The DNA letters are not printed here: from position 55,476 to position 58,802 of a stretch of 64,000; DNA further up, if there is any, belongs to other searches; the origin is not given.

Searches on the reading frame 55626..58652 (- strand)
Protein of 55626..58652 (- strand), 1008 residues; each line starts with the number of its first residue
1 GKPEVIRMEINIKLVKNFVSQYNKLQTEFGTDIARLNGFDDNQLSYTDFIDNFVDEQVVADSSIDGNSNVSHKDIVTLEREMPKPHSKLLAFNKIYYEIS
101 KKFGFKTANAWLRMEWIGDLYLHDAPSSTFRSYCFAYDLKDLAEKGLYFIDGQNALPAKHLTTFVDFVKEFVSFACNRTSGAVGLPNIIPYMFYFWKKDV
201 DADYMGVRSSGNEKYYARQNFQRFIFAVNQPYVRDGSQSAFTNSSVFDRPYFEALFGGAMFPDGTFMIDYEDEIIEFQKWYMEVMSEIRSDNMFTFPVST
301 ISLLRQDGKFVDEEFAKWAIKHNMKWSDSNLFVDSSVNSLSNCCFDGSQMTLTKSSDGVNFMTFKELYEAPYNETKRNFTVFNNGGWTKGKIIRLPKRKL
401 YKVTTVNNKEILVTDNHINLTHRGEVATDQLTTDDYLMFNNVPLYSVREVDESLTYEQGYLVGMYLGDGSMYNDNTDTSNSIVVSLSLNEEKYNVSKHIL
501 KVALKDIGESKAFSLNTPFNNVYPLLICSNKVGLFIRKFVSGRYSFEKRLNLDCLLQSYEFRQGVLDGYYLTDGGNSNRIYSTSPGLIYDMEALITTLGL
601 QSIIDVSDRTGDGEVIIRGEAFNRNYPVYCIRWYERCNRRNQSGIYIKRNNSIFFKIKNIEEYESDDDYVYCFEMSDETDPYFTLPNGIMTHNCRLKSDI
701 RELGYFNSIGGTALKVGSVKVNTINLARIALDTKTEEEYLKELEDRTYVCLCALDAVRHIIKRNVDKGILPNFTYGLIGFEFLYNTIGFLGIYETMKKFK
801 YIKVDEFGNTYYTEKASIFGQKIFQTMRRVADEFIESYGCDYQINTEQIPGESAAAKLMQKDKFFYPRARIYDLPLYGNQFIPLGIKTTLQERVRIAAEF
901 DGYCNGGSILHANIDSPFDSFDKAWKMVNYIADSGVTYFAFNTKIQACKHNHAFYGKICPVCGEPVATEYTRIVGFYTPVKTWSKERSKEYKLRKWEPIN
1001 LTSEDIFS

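Call 66: search_protein_families(library=pfam, proteins=[window:55626-58652:-], max_evalue=0.001)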
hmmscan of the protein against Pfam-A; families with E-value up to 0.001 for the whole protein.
window:55626-58652:- (1008 aa): 3 families
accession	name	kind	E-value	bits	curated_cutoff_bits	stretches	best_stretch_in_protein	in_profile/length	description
PF13597.11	NRDD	-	2.7e-84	284.3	26.2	2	679-995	236-560/562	Anaerobic ribonucleoside-triphosphate reductase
PF14890.11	Intein_splicing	-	8.5e-10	39.1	35.8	1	358-693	7-155/155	Intein splicing domain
PF14528.11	LAGLIDADG_3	-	0.00039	21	22.5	0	561-621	2-73/82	LAGLIDADG-like domain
